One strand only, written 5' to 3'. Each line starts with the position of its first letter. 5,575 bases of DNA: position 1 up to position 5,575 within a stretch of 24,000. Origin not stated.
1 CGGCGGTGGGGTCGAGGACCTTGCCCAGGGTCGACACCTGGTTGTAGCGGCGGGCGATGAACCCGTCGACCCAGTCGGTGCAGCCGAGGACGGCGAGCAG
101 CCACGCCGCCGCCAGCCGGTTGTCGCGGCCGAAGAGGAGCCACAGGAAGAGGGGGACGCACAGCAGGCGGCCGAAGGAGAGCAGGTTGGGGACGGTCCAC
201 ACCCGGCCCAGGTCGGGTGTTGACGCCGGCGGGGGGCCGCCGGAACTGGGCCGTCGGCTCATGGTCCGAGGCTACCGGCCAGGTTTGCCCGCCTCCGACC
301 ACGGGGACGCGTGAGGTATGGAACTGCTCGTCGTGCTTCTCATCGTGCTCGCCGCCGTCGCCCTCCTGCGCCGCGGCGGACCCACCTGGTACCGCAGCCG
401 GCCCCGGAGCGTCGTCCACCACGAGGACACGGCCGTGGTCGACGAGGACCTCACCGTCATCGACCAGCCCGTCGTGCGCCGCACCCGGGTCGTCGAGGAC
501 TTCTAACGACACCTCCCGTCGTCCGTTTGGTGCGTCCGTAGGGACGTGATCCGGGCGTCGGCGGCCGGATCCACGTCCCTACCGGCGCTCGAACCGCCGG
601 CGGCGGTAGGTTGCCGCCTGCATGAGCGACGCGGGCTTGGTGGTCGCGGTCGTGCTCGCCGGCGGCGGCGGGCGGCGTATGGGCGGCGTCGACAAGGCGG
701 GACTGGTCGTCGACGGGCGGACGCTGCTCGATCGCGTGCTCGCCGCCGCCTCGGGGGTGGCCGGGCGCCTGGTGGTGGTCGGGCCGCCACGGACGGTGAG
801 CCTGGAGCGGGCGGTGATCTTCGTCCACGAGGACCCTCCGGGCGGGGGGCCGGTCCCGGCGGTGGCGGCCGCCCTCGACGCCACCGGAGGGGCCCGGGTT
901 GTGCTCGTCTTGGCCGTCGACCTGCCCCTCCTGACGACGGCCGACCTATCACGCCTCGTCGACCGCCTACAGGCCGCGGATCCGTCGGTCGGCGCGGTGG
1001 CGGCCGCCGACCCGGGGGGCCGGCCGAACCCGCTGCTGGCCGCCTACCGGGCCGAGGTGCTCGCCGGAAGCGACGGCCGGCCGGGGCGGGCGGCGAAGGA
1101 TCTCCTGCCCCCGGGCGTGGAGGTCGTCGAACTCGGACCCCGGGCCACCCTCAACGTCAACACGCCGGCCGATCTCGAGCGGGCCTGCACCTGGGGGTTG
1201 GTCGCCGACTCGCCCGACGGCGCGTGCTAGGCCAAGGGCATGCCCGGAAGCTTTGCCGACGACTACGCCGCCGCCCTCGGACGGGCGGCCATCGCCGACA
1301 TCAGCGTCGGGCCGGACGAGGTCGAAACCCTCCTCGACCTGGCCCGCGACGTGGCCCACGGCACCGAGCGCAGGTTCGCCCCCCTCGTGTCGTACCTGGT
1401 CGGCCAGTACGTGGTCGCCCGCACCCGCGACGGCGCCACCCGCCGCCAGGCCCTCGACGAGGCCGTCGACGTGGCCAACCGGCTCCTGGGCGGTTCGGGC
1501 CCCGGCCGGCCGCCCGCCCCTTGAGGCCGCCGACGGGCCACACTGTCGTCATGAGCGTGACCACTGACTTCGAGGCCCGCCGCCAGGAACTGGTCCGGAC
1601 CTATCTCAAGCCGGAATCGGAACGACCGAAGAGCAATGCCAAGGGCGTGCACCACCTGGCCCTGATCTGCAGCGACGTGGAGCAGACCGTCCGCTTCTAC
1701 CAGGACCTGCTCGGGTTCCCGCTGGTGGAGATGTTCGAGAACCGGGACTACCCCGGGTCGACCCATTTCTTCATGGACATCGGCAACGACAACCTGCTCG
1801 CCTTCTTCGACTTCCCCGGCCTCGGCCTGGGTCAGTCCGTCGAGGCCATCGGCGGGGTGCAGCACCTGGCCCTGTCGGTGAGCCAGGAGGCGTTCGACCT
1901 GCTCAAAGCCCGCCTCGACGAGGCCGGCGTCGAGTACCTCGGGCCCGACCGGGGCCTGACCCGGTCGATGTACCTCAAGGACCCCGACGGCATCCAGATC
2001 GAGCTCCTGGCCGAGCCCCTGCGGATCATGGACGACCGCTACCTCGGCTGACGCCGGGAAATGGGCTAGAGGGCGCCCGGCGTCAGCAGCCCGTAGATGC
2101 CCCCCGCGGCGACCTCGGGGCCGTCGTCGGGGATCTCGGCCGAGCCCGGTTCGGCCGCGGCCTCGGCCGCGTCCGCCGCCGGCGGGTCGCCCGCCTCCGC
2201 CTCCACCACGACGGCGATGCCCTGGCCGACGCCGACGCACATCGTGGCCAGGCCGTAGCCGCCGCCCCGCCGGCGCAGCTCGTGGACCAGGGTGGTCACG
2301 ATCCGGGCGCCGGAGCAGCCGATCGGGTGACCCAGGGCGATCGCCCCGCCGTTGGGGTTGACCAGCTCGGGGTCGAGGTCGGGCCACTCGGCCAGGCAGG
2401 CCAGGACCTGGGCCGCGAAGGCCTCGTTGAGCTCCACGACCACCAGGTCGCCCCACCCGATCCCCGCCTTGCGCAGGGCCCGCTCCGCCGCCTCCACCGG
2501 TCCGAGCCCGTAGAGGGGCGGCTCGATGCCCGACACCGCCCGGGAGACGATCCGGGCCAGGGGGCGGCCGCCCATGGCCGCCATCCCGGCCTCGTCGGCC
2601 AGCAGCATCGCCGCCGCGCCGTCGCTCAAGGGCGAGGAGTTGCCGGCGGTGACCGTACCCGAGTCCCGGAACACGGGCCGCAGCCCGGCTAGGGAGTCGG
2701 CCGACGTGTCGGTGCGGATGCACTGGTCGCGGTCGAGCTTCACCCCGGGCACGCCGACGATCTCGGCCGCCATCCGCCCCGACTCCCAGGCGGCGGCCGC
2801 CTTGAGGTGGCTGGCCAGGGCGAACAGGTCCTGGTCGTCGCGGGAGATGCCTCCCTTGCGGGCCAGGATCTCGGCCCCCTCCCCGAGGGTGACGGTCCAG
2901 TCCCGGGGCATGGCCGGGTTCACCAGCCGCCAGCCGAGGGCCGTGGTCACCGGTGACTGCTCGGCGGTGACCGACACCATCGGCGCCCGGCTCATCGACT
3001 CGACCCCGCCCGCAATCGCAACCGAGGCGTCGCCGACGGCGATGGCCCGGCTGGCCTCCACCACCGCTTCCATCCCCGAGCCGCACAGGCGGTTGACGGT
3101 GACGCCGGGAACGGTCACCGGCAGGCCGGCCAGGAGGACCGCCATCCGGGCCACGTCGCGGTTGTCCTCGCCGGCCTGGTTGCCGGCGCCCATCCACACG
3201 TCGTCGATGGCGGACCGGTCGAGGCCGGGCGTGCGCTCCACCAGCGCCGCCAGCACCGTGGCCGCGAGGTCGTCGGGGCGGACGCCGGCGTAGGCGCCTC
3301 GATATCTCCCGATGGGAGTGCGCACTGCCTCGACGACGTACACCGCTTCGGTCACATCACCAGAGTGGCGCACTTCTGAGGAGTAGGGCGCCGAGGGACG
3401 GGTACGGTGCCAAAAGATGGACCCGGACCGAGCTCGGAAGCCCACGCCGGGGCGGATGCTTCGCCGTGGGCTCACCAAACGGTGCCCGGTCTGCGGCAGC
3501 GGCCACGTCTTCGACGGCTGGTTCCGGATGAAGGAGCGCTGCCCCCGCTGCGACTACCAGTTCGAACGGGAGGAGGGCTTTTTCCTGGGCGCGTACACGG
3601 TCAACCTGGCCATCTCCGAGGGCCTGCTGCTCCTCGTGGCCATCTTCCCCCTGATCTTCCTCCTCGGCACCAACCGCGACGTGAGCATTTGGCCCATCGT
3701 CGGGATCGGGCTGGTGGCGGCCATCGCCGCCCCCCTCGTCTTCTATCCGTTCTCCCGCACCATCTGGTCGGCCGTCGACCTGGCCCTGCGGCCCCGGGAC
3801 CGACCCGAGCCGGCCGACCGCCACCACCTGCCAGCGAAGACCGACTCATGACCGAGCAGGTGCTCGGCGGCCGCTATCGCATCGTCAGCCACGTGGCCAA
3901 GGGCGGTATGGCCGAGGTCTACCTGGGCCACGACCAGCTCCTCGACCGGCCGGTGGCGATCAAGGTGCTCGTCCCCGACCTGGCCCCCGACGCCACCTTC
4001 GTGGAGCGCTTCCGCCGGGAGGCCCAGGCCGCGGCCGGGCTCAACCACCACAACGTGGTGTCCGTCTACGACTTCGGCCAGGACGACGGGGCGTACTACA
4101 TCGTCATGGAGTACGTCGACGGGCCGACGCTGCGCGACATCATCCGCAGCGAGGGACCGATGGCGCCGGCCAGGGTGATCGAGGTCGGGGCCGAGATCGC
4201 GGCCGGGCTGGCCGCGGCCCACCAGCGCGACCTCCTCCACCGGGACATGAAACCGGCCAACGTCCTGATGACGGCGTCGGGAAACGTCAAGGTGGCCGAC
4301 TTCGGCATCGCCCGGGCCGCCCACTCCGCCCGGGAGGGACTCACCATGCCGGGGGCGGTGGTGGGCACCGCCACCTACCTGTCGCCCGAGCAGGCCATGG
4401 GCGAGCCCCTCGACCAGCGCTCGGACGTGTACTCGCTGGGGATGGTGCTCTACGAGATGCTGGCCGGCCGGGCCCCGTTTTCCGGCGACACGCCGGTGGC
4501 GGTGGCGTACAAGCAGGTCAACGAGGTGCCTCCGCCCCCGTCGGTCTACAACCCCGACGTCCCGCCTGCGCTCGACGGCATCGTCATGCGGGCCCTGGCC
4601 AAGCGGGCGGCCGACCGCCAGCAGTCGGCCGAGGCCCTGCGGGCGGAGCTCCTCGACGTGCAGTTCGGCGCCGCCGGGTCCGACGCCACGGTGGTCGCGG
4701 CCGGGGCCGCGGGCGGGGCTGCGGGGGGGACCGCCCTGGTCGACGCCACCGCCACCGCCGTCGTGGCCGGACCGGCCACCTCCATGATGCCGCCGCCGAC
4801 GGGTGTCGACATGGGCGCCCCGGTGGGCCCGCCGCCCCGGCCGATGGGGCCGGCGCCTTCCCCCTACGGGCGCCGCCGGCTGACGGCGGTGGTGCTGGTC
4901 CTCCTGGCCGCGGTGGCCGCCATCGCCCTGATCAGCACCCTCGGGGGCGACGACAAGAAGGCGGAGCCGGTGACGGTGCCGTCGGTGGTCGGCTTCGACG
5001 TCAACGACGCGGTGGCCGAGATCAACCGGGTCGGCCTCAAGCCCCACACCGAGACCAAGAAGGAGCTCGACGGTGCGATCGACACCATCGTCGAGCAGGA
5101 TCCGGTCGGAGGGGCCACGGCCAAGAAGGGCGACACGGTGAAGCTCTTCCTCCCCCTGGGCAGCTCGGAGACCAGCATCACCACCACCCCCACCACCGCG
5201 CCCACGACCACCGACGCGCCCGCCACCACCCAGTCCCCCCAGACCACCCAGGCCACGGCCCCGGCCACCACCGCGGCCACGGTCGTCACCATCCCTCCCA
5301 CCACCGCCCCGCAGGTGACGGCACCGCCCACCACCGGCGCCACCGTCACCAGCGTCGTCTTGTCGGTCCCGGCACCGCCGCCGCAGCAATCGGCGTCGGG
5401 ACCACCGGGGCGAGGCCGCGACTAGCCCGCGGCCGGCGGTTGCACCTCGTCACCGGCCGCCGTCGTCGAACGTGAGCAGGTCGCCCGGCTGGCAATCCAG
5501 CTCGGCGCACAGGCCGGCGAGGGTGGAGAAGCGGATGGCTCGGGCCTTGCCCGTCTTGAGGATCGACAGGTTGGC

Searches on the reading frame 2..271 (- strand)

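Call 37: search_protein_families(library=pfam, proteins=[window:2-271:-], max_evalue=0.0001)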
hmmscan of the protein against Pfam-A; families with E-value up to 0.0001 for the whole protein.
window:2-271:- (90 aa): 1 family
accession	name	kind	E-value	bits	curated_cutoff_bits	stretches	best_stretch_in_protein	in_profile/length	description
PF01066.26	CDP-OH_P_transf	-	2.9e-23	83.4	22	1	25-90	1-66/152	CDP-alcohol phosphatidyltransferase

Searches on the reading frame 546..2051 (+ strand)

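Call 36: search_protein_families(library=pfam, proteins=[window:546-2051:+], max_evalue=0.0001)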
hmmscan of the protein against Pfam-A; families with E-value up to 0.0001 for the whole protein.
window:546-2051:+ (501 aa): 1 family
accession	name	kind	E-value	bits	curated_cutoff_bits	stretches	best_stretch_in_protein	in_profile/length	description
PF00903.31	Glyoxalase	-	4.9e-14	53.2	20.6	1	368-487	2-121/121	Glyoxalase/Bleomycin resistance protein/Dioxygenase superfamily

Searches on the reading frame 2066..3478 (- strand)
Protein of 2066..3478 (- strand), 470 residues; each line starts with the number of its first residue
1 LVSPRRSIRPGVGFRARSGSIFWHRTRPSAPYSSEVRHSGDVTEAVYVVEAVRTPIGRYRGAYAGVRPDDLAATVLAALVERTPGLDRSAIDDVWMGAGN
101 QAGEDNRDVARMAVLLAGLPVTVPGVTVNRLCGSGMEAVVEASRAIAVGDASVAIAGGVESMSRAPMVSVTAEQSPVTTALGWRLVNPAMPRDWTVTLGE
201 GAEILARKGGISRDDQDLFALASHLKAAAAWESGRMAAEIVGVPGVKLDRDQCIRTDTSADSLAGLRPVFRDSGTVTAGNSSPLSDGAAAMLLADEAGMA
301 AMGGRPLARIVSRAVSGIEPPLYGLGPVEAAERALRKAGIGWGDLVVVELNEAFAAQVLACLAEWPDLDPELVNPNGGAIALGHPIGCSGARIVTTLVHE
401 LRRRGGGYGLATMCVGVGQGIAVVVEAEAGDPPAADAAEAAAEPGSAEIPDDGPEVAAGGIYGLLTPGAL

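Call 36: search_protein_families(library=pfam, proteins=[window:2066-3478:-], max_evalue=0.0001)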
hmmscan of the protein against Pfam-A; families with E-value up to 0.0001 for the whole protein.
window:2066-3478:- (470 aa): 3 families
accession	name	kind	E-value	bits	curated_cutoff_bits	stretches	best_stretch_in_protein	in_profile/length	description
PF00108.29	Thiolase_N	-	1.3e-68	231.7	26.4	1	46-296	1-259/260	Thiolase, N-terminal domain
PF02803.24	Thiolase_C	-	6.6e-43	145.7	27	1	305-426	2-122/123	Thiolase, C-terminal domain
PF00109.32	ketoacyl-synt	-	5.5e-05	23.3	20.8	0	124-201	166-240/252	Beta-ketoacyl synthase, N-terminal domain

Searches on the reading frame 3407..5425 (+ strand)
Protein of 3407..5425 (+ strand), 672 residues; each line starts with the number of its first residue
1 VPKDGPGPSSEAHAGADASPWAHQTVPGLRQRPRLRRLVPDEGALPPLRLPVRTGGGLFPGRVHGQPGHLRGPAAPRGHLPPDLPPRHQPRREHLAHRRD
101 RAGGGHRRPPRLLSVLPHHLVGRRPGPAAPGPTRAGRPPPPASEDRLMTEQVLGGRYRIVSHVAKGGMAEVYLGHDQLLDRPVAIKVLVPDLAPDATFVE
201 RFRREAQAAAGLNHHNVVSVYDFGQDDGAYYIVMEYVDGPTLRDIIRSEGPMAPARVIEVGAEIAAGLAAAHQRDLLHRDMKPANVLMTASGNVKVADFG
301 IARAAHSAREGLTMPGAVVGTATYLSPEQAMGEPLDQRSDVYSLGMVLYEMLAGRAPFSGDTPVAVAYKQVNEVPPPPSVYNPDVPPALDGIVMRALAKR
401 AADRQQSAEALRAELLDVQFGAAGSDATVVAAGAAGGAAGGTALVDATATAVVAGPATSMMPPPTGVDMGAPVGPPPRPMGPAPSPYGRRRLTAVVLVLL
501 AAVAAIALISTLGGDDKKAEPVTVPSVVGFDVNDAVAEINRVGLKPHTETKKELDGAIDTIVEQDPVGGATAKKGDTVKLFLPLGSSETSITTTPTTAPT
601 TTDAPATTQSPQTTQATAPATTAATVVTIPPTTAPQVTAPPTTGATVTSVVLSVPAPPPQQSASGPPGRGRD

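Call 36: search_protein_families(library=pfam, proteins=[window:3407-5425:+], max_evalue=0.0001)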
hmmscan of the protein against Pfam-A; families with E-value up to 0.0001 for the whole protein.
window:3407-5425:+ (672 aa): 4 families
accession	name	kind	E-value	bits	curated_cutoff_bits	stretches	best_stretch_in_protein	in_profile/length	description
PF00069.31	Pkinase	-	2.3e-47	162.1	31.7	1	157-405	1-252/263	Protein kinase domain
PF07714.23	PK_Tyr_Ser-Thr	-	1.8e-33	116.4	23.1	1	160-406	4-250/258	Protein tyrosine and serine/threonine kinase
PF03793.24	PASTA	-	3.5e-08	33.7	23.2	1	522-581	1-61/64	PASTA domain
PF03109.22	ABC1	-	1.5e-05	24.7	22.9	1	230-305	143-217/244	ABC1 atypical kinase-like domain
